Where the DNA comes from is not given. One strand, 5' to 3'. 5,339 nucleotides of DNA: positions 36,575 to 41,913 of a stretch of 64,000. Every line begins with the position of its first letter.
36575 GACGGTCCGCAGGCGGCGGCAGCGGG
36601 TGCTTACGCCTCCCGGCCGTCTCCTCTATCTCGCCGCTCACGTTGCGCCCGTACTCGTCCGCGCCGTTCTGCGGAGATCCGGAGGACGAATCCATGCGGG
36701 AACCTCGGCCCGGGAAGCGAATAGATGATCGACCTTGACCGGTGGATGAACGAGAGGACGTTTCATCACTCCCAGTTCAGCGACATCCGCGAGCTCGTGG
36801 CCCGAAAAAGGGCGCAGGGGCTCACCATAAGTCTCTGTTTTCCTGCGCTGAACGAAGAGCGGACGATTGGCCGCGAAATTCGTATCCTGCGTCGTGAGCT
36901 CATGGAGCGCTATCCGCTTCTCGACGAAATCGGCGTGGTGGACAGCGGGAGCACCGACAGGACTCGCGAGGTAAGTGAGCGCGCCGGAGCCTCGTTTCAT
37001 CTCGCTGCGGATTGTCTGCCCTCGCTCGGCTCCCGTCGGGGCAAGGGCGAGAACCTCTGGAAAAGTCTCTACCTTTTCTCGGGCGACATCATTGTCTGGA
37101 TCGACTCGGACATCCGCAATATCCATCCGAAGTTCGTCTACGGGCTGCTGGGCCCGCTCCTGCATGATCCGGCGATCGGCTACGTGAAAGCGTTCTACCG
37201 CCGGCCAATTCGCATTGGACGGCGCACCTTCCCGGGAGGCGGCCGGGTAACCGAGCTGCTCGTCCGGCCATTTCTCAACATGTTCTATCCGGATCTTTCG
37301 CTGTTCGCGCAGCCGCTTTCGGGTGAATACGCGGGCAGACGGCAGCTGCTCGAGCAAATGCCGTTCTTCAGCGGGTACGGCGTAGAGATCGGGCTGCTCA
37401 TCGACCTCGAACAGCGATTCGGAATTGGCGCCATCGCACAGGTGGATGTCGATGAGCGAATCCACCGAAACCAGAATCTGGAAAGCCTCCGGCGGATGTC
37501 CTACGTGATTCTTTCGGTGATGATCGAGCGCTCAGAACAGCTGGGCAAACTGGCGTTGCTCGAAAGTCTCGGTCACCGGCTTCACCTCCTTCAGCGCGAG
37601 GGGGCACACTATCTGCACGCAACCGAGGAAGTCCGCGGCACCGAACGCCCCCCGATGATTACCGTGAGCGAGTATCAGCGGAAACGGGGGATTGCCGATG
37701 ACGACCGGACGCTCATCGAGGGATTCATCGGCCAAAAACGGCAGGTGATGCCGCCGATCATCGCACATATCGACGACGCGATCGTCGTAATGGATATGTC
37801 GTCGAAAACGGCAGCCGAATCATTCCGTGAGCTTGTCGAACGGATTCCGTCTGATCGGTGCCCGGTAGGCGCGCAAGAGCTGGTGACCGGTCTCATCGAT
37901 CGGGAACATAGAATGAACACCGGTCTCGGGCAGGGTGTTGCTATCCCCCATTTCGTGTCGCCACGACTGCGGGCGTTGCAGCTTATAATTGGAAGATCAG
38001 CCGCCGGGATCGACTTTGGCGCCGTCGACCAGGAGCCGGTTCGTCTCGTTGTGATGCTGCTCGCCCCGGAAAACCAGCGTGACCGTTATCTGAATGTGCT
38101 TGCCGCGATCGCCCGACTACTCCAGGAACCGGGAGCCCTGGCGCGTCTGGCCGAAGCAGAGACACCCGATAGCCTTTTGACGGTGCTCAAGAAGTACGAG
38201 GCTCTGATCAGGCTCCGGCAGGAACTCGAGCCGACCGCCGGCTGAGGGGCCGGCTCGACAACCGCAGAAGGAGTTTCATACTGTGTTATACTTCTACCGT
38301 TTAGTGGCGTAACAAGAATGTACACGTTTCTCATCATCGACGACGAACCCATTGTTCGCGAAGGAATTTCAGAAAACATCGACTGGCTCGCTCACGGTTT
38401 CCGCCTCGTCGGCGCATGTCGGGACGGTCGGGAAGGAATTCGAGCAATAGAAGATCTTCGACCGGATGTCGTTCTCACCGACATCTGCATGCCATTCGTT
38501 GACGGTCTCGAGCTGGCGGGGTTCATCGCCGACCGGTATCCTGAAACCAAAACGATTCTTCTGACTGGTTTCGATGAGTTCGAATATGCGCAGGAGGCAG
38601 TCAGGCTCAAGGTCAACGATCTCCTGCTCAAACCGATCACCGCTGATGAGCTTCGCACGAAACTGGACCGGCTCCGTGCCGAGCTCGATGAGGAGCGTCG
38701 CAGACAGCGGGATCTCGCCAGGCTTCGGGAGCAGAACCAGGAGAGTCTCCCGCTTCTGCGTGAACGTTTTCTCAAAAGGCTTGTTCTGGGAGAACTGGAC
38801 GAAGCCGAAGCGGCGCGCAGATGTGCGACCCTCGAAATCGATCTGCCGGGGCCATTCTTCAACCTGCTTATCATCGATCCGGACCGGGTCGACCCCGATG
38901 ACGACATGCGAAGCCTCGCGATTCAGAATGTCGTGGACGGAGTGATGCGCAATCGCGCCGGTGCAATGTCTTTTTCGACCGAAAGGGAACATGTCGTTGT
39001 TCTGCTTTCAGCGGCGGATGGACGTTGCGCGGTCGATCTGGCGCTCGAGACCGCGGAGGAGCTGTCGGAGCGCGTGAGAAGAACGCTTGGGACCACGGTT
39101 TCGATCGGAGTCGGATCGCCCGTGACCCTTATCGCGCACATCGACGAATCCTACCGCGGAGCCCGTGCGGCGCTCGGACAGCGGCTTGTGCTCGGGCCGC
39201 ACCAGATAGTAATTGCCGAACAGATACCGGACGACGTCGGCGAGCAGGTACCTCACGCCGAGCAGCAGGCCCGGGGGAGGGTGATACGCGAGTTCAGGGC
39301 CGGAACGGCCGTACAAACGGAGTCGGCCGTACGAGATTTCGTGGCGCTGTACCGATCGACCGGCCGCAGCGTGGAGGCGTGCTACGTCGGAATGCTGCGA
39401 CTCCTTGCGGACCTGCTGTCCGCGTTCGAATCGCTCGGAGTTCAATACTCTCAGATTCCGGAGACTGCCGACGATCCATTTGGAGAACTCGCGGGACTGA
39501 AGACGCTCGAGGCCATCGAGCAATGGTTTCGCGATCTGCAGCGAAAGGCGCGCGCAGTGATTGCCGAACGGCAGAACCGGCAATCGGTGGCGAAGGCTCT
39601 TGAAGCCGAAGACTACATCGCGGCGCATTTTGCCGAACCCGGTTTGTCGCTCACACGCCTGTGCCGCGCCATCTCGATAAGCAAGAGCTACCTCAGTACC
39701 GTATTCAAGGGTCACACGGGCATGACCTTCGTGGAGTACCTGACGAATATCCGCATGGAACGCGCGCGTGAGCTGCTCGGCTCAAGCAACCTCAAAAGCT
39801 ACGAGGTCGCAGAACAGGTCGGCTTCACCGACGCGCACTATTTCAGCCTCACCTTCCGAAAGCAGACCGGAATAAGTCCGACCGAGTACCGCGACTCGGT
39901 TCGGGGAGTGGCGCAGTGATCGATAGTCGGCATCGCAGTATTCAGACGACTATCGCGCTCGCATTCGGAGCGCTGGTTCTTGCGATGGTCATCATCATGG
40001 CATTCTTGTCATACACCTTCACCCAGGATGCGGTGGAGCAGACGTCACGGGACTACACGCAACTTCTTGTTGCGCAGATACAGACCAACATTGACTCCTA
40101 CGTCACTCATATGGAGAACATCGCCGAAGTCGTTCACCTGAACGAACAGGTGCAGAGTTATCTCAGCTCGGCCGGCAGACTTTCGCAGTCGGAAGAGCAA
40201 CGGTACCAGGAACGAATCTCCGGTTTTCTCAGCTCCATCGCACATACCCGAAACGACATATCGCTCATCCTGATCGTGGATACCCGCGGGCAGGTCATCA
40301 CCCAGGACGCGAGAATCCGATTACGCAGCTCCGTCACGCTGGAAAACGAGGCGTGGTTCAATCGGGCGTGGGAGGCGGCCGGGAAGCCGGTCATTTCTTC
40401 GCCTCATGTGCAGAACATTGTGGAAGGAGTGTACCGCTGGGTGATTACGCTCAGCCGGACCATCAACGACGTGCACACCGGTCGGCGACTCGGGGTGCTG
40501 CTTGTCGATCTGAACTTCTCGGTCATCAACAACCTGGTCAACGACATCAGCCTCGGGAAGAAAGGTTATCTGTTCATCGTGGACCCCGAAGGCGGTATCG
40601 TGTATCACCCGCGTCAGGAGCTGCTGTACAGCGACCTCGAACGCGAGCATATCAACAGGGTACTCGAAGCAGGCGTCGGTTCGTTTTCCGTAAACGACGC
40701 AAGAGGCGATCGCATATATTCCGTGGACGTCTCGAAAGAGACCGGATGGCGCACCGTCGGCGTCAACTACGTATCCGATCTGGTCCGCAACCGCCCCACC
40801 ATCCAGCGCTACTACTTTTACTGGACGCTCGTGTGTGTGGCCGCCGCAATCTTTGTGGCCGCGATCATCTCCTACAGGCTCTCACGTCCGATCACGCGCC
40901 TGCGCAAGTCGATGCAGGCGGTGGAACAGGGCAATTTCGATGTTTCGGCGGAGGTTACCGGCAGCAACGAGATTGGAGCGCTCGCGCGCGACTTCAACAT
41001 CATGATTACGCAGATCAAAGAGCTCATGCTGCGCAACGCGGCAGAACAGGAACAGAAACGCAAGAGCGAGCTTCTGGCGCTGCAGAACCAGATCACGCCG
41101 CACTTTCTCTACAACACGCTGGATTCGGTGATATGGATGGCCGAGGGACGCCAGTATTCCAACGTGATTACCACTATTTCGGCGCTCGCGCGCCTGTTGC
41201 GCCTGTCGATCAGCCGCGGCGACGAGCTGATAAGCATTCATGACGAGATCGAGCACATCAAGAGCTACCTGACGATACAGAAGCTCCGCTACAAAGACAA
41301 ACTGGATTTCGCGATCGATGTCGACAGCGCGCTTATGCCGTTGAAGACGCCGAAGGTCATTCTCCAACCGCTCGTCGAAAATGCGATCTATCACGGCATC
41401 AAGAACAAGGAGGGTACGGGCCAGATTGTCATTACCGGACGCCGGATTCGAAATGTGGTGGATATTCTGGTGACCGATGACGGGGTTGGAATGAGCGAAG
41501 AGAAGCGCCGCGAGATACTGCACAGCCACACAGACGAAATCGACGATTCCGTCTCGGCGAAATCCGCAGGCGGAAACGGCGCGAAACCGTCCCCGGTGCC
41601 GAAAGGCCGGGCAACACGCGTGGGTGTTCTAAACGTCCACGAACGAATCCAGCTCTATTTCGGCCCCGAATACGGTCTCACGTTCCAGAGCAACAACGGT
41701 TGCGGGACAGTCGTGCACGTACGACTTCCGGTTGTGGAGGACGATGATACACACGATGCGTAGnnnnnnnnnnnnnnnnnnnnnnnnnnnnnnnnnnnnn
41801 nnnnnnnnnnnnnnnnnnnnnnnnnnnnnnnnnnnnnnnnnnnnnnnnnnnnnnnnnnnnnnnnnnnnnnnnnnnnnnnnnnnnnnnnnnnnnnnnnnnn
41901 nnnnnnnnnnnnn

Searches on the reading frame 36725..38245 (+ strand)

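Call 66: search_protein_families(library=pfam, proteins=[window:36725-38245:+], max_evalue=0.00001)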
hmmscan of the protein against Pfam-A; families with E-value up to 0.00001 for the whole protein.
window:36725-38245:+ (506 aa): 2 families
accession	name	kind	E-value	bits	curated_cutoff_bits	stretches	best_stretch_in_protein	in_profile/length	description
PF00359.27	PTS_EIIA_2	-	1.7e-24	86.9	27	1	352-490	6-143/144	Phosphoenolpyruvate-dependent sugar phosphotransferase system, EIIA 2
PF00535.33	Glycos_transf_2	-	4.2e-10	40.2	23.3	1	36-168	1-126/168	Glycosyl transferase family 2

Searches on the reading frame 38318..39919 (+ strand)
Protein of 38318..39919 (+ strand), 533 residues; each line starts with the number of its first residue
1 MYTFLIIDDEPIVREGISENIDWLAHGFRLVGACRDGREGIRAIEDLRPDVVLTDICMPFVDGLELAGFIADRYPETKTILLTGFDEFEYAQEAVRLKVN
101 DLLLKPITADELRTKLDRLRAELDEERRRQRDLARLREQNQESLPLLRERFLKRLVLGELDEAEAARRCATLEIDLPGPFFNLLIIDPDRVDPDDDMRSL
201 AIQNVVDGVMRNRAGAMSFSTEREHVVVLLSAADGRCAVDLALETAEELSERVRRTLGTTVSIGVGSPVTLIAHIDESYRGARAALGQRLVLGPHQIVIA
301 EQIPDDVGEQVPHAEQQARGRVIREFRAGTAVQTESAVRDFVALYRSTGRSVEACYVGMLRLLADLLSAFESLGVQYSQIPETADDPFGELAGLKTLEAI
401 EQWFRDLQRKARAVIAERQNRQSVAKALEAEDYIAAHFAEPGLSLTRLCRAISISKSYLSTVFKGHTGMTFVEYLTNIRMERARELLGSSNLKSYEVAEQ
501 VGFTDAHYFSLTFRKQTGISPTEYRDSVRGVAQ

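Call 66: search_protein_families(library=pfam, proteins=[window:38318-39919:+], max_evalue=0.00001)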
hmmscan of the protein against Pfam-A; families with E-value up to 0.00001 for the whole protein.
window:38318-39919:+ (533 aa): 4 families
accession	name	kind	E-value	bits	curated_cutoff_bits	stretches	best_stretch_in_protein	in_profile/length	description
PF00072.30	Response_reg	-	3.5e-24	85.6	30.2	1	5-116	2-110/111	Response regulator receiver domain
PF12833.13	HTH_18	-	7.7e-23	81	33.6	1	448-526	1-79/80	Helix-turn-helix domain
PF00165.29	HTH_AraC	-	2e-16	60.1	26.6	2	496-525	13-41/42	Bacterial regulatory helix-turn-helix proteins, AraC family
PF17853.6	GGDEF_2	-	2.2e-14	54.1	24.5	1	158-286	2-114/116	GGDEF-like domain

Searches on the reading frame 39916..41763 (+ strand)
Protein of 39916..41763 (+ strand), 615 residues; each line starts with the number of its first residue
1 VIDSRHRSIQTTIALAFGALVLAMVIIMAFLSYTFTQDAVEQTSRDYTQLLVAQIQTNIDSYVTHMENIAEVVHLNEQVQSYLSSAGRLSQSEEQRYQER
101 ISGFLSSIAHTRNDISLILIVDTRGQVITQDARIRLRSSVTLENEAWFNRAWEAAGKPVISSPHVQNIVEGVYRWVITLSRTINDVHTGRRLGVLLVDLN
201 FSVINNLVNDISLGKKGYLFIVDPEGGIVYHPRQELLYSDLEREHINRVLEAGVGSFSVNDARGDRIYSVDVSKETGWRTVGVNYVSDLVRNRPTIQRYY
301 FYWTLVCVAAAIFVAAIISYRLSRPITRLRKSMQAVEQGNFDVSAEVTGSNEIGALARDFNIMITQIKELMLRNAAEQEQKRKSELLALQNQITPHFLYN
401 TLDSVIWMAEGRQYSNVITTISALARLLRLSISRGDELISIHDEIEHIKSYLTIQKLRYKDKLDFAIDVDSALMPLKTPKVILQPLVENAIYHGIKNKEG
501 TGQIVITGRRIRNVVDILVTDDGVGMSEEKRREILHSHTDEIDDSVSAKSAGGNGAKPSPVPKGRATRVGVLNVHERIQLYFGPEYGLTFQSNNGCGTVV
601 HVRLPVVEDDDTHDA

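Call 66: search_protein_families(library=pfam, proteins=[window:39916-41763:+], max_evalue=0.00001)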
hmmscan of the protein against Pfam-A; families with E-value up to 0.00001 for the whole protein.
window:39916-41763:+ (615 aa): 4 families
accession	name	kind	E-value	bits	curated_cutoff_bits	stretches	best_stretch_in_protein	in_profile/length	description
PF02743.24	dCache_1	-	3.2e-26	92.8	45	1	39-281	2-238/240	Cache domain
PF06580.19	His_kinase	-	1.7e-24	86.3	25.2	1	385-463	2-81/81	Histidine kinase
PF00672.30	HAMP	-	2.6e-14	53.7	25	1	318-368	2-52/53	HAMP domain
PF02518.31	HATPase_c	-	2.3e-08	34.9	26.4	1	482-606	9-109/111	Histidine kinase-, DNA gyrase B-, and HSP90-like ATPase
